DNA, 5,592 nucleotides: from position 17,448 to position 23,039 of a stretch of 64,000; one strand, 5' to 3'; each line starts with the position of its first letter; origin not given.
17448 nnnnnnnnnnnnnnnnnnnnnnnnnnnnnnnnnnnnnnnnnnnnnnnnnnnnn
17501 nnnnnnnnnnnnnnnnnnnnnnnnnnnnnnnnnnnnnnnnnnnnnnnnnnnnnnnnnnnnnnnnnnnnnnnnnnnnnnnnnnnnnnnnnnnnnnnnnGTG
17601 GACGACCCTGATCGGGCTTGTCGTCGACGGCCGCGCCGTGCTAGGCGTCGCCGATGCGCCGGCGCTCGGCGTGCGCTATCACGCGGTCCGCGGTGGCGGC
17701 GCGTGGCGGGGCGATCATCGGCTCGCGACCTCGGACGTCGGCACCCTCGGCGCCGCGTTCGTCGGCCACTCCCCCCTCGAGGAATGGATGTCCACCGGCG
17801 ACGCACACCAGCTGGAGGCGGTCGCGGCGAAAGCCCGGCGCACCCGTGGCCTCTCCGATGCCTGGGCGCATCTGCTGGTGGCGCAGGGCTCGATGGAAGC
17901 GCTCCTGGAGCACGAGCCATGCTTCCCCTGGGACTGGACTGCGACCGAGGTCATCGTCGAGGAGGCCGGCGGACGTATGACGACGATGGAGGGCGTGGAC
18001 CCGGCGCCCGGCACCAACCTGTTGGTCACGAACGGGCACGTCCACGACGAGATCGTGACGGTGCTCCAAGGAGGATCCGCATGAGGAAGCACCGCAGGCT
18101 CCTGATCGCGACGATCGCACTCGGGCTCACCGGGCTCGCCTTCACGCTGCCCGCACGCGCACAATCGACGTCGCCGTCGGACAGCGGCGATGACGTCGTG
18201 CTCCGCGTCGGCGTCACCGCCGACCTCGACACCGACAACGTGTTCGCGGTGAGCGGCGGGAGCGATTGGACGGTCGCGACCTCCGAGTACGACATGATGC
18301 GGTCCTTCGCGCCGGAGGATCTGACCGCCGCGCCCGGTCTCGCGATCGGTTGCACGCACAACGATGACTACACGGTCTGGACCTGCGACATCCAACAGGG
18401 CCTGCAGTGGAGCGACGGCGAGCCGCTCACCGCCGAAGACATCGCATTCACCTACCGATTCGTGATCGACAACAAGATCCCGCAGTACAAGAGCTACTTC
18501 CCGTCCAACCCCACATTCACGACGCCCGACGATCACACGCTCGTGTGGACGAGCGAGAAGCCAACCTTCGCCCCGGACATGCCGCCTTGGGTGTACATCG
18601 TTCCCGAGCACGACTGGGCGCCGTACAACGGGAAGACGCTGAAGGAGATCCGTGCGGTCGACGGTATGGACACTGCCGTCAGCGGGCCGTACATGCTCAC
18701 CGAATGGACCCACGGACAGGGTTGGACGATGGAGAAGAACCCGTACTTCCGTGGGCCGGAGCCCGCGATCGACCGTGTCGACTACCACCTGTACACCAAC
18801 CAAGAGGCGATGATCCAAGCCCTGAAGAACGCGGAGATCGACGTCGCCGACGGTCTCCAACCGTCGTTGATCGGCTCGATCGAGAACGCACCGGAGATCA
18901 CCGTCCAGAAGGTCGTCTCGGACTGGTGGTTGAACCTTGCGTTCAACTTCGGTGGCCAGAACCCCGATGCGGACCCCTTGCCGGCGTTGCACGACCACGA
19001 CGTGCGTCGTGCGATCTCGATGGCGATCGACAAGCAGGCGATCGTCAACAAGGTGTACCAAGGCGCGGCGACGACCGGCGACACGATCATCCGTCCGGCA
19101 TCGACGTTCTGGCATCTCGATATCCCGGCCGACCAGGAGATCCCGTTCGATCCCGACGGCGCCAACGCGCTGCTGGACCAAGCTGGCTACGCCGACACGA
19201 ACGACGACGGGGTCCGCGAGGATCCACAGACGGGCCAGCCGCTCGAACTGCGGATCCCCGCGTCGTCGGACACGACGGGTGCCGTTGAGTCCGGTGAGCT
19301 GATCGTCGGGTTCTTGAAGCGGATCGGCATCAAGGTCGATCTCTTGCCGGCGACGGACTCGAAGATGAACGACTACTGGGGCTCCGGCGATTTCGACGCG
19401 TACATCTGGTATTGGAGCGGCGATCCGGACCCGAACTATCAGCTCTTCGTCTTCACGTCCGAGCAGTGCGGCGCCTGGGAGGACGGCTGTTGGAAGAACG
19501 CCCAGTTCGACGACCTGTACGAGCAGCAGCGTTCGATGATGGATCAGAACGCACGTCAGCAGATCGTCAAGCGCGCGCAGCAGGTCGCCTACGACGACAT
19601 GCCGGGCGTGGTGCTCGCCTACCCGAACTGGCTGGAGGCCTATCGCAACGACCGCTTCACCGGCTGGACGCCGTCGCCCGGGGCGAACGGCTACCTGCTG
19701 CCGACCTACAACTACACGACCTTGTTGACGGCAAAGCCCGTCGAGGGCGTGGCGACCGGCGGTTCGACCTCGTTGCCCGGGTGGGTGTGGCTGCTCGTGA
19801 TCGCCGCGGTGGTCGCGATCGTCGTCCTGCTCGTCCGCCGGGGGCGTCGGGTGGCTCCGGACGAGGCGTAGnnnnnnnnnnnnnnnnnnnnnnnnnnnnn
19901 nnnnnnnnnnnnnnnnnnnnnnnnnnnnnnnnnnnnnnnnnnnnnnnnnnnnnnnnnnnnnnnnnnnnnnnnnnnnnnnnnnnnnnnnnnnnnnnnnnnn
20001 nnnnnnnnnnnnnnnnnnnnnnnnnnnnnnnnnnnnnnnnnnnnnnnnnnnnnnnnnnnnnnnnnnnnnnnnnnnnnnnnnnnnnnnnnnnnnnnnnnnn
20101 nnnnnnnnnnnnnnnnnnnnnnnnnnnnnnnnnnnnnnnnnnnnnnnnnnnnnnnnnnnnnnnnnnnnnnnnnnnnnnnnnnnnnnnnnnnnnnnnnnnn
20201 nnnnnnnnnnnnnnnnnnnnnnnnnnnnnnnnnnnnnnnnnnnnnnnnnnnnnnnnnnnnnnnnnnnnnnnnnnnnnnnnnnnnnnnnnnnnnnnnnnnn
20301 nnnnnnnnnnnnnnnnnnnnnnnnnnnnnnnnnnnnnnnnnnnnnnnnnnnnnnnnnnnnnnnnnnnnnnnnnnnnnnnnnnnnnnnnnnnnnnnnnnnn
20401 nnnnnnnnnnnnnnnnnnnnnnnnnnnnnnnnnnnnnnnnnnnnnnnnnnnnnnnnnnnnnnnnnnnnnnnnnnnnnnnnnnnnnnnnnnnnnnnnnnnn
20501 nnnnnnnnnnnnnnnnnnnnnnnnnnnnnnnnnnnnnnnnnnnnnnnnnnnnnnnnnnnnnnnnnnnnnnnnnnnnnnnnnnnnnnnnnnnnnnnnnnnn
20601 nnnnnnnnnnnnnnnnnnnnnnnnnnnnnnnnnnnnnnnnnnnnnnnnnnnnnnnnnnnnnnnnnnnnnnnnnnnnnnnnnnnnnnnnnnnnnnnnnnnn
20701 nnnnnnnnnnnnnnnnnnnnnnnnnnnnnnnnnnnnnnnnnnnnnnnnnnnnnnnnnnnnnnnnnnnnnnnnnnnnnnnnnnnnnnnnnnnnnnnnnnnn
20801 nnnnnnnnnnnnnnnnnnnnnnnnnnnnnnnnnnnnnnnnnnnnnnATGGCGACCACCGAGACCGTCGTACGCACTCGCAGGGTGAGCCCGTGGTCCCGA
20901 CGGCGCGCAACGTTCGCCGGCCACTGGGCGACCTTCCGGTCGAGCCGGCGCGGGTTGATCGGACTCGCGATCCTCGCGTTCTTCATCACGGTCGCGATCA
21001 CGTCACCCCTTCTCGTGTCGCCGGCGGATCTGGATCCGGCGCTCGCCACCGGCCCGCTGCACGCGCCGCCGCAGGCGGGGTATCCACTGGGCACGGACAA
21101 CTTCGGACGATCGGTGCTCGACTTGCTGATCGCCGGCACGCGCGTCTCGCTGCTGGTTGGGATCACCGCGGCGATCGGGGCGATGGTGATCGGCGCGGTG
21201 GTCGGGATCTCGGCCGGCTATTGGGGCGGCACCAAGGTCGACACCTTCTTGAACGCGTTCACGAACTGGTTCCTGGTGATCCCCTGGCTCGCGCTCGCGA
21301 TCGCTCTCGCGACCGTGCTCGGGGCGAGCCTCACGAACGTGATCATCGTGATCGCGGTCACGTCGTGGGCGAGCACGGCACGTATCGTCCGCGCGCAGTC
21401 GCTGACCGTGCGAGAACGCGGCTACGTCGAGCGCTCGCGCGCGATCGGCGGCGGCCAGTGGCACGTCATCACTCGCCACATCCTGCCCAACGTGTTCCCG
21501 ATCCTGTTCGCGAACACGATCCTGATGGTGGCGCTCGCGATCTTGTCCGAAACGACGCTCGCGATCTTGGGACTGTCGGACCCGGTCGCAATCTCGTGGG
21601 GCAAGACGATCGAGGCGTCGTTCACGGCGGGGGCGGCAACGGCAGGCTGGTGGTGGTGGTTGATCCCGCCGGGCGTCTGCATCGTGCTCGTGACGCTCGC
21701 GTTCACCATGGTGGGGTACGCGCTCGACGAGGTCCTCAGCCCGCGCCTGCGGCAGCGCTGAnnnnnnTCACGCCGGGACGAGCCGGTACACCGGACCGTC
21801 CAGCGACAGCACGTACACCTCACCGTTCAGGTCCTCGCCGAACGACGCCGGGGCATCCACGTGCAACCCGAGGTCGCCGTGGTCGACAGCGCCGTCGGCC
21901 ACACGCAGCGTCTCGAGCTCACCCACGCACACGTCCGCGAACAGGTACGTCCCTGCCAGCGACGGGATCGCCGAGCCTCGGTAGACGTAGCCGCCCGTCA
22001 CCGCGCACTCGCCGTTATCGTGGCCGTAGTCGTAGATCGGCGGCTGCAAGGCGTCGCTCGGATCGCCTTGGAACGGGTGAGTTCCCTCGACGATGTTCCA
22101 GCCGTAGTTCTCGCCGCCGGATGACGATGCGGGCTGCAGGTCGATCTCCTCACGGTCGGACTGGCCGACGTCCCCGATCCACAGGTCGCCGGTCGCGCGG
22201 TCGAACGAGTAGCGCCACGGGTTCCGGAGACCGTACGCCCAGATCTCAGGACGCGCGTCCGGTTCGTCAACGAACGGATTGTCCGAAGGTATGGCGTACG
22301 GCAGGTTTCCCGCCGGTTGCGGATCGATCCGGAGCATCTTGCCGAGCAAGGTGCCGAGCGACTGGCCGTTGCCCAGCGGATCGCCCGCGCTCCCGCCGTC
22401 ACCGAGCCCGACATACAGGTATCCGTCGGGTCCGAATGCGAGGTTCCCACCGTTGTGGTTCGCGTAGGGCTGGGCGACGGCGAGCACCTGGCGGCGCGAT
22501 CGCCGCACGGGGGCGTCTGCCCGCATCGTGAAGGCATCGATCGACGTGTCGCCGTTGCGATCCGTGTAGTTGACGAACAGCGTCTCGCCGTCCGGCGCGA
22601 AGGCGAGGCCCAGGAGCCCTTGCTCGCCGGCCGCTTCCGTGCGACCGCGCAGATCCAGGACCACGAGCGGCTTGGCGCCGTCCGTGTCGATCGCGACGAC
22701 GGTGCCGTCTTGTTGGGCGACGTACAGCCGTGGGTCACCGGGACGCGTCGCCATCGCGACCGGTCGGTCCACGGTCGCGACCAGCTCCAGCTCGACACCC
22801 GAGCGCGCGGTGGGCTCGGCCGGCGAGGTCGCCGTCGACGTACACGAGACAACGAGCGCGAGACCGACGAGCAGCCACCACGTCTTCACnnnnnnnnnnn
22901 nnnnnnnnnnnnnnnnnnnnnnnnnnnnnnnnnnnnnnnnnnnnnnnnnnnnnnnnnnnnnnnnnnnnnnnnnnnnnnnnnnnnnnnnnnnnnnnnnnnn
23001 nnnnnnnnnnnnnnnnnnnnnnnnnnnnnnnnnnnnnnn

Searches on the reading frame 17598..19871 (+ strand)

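Call 18: search_protein_families(library=pfam, proteins=[window:17598-19871:+], max_evalue=0.01)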
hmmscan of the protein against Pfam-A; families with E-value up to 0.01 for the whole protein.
window:17598-19871:+ (757 aa): 1 family
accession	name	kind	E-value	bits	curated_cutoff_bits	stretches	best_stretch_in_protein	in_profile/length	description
PF00496.27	SBP_bac_5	-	2.6e-78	264.1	32.4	1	245-622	3-363/368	Bacterial extracellular solute-binding proteins, family 5 Middle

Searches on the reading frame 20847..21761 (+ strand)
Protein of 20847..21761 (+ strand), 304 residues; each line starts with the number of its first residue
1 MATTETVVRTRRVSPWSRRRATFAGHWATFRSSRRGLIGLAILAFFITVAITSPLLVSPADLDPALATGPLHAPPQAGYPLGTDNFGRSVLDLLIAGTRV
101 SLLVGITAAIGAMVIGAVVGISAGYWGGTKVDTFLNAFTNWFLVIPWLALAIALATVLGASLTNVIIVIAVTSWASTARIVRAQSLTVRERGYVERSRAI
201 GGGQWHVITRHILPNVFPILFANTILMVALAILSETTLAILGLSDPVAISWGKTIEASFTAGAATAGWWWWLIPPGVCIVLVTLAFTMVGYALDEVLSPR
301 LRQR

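Call 19: search_protein_families(library=pfam, proteins=[window:20847-21761:+], max_evalue=0.01)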
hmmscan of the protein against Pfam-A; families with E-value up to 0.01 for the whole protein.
window:20847-21761:+ (304 aa): 2 families
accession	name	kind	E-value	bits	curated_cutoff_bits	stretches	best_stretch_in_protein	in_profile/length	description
PF00528.27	BPD_transp_1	-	1.3e-22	80.9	26.4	1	116-303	1-184/184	Binding-protein-dependent transport system inner membrane component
PF12911.12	OppC_N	-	6.7e-06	26.3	23.9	1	27-75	7-53/53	N-terminal TM domain of oligopeptide transport permease C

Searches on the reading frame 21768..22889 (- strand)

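Call 19: search_protein_families(library=pfam, proteins=[window:21768-22889:-], max_evalue=0.01)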
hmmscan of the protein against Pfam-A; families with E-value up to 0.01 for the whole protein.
window:21768-22889:- (373 aa): 2 families
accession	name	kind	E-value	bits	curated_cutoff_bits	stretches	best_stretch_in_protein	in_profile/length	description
PF07995.17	GSDH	-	1e-39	137.2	25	1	41-333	2-291/332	Glucose / Sorbosone dehydrogenase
PF20067.5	SSL_N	-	0.0061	16.8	18.9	0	150-165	26-41/46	Strictosidine synthase-like, N-terminal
